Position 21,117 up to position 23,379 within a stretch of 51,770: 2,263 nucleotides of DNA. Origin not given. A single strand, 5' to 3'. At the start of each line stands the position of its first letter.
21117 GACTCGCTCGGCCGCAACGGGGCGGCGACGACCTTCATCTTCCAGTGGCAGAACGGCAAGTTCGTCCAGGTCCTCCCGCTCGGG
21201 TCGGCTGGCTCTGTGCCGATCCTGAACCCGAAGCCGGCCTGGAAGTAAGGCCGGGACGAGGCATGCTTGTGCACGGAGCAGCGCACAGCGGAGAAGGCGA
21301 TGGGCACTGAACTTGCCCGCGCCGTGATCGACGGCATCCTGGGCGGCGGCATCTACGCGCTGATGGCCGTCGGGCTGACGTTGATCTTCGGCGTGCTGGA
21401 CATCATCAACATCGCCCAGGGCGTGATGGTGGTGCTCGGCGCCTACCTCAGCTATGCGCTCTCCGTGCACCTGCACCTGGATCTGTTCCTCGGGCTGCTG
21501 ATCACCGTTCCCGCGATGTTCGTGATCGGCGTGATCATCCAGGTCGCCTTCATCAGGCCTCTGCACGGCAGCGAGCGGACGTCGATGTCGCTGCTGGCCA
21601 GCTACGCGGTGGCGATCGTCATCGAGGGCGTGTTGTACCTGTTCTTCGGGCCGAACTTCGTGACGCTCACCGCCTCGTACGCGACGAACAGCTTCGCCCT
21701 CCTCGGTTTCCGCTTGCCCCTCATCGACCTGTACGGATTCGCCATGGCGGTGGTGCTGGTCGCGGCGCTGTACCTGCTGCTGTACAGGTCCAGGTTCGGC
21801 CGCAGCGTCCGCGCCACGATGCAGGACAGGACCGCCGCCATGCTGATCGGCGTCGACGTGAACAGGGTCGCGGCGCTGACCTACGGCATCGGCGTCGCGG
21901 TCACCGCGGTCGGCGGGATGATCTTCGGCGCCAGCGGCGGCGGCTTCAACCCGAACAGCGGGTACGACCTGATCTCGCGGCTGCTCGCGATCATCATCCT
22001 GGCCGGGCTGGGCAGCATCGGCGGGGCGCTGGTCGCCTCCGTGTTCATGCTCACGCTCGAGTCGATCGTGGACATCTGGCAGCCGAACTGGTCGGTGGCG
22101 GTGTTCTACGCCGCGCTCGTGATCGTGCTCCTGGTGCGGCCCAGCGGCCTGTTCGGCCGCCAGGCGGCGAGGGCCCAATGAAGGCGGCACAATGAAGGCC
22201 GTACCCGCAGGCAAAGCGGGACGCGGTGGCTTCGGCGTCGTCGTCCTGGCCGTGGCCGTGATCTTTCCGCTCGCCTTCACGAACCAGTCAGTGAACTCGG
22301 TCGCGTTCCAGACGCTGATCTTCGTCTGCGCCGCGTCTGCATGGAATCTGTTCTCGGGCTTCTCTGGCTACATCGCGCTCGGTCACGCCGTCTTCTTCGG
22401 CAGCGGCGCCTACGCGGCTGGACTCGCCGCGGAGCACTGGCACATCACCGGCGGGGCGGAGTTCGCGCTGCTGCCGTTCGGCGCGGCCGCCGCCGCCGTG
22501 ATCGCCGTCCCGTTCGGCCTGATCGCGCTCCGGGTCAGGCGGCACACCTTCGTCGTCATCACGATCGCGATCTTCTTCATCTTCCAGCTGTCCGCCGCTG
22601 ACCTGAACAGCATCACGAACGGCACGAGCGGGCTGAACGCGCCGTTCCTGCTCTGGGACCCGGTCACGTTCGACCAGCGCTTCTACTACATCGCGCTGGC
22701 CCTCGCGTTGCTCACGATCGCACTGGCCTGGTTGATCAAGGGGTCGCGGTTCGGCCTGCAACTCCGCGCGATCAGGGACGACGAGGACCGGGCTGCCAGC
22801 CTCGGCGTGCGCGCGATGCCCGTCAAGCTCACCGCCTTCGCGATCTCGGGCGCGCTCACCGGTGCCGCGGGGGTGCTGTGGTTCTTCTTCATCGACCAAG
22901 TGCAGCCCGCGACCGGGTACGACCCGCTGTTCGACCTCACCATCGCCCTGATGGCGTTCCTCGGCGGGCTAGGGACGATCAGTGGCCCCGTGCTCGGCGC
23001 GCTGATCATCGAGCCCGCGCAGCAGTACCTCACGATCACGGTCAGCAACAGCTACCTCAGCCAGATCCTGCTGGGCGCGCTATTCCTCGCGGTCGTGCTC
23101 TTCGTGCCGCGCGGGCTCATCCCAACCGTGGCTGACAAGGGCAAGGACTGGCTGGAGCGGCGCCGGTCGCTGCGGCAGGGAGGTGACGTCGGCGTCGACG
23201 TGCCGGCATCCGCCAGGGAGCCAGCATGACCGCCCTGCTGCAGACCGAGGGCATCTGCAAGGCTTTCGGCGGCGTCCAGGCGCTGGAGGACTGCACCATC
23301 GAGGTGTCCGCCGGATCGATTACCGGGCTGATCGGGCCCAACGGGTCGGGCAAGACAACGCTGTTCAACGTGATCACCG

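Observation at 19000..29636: Ten-gene translationally coupled operon of unknown substrate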

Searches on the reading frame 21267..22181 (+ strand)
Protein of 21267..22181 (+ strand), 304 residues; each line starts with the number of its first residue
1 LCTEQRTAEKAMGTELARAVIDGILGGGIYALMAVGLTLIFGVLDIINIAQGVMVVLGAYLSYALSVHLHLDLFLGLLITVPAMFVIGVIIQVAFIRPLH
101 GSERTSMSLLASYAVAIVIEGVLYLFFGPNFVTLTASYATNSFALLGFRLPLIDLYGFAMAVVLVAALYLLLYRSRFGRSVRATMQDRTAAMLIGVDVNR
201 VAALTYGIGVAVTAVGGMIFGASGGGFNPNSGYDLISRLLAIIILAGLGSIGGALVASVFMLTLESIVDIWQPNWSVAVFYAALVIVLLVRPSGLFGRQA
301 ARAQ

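Call 4: search_protein_families(library=pfam, proteins=[window:21267-22181:+])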
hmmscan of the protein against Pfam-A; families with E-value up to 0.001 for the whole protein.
window:21267-22181:+ (304 aa): 1 family
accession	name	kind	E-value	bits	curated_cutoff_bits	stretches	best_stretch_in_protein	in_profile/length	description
PF02653.21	BPD_transp_2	-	9.2e-34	117.2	26.8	1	22-288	4-269/269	Branched-chain amino acid transport system / permease component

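Call 5: search_protein_families(library=ncbifam, proteins=[window:21267-22181:+])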
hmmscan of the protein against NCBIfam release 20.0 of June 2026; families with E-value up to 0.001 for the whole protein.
window:21267-22181:+ (304 aa): 7 families
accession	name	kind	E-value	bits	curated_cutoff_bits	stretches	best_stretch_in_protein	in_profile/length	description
TIGR03409.1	urea_trans_UrtB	equivalog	4e-39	135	250.3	1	20-298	4-288/291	urea ABC transporter permease subunit UrtB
NF008011.0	PRK10740.1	equivalog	1e-22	81.2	379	1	19-299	11-303/308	high-affinity branched-chain amino acid ABC transporter permease LivH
TIGR03622.1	urea_t_UrtB_arc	equivalog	4e-21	75.5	374.25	1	30-297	14-278/284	urea ABC transporter, permease protein UrtB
NF008450.0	PRK11301.1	subfamily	1.3e-09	38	366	1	153-298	262-408/418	high-affinity branched-chain amino acid ABC transporter permease LivM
TIGR03408.1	urea_trans_UrtC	equivalog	5.6e-08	32.9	296.2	0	159-297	173-312/313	urea ABC transporter permease subunit UrtC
NF007067.0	PRK09512.1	equivalog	1.9e-06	27.3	398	1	28-255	54-279/321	ribose ABC transporter permease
TIGR03727.1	urea_t_UrtC_arc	equivalog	6.4e-06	25.3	575.55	1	149-296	189-338/369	urea ABC transporter, permease protein UrtC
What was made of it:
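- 21300..22181 (+): ABC permease (LivH/UrtB-like). BPD_transp_2 domain (calls 4, 5).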

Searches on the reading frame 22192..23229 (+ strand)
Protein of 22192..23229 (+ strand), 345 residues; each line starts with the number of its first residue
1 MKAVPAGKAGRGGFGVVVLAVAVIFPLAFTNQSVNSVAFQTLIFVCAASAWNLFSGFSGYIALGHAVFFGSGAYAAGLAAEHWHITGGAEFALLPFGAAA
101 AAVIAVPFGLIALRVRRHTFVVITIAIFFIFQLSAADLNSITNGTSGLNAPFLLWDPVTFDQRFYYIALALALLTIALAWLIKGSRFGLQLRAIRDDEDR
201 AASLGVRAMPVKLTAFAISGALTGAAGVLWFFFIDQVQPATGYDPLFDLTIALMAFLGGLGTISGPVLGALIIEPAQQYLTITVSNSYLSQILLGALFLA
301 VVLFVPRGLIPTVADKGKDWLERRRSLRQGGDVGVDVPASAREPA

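Call 4: search_protein_families(library=pfam, proteins=[window:22192-23229:+])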
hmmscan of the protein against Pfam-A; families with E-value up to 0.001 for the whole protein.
window:22192-23229:+ (345 aa): 1 family
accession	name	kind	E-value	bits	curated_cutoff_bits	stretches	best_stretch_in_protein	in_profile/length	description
PF02653.21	BPD_transp_2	-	9.1e-41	140.2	26.8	1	36-302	4-269/269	Branched-chain amino acid transport system / permease component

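Call 5: search_protein_families(library=ncbifam, proteins=[window:22192-23229:+])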
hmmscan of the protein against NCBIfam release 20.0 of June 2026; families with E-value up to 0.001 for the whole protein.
window:22192-23229:+ (345 aa): 13 families
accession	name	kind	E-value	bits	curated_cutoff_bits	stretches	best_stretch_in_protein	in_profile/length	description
TIGR03408.1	urea_trans_UrtC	equivalog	1e-33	117.4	296.2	1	89-310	88-311/313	urea ABC transporter permease subunit UrtC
TIGR03727.1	urea_t_UrtC_arc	equivalog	3.8e-24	85.3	575.55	1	12-323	30-351/369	urea ABC transporter, permease protein UrtC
NF008450.0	PRK11301.1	subfamily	3.3e-21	76.2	366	2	164-312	264-408/418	high-affinity branched-chain amino acid ABC transporter permease LivM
TIGR03409.1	urea_trans_UrtB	equivalog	1.5e-15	57.7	250.3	1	46-311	16-287/291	urea ABC transporter permease subunit UrtB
NF011961.0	PRK15432.1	equivalog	4.2e-10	39.4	388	1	167-306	162-305/344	autoinducer 2 ABC transporter permease LsrC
NF008011.0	PRK10740.1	equivalog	8e-09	35.5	379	1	155-310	150-300/308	high-affinity branched-chain amino acid ABC transporter permease LivH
NF008441.0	PRK11285.1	equivalog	1.1e-08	34.6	378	1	174-304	188-322/333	L-arabinose ABC transporter permease AraH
NF040906.3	GguB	equivalog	1.5e-08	34.3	450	1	166-304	226-368/375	multiple monosaccharide ABC transporter permease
NF007014.0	PRK09478.1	equivalog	5.8e-08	32.4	386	1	161-302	180-325/336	galactose/methyl galactoside ABC transporter permease MglC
NF007252.0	PRK09699.1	equivalog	1.3e-07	31.3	396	1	169-302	180-318/326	D-allose ABC transporter permease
NF008630.0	PRK11618.1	equivalog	4e-07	29.6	363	1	78-304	79-308/331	galactofuranose ABC transporter, permease protein YjfF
TIGR03622.1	urea_t_UrtB_arc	equivalog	8e-07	28.6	374.25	1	32-307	6-274/284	urea ABC transporter, permease protein UrtB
NF007067.0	PRK09512.1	equivalog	6.9e-05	22.2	398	1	22-303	34-315/321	ribose ABC transporter permease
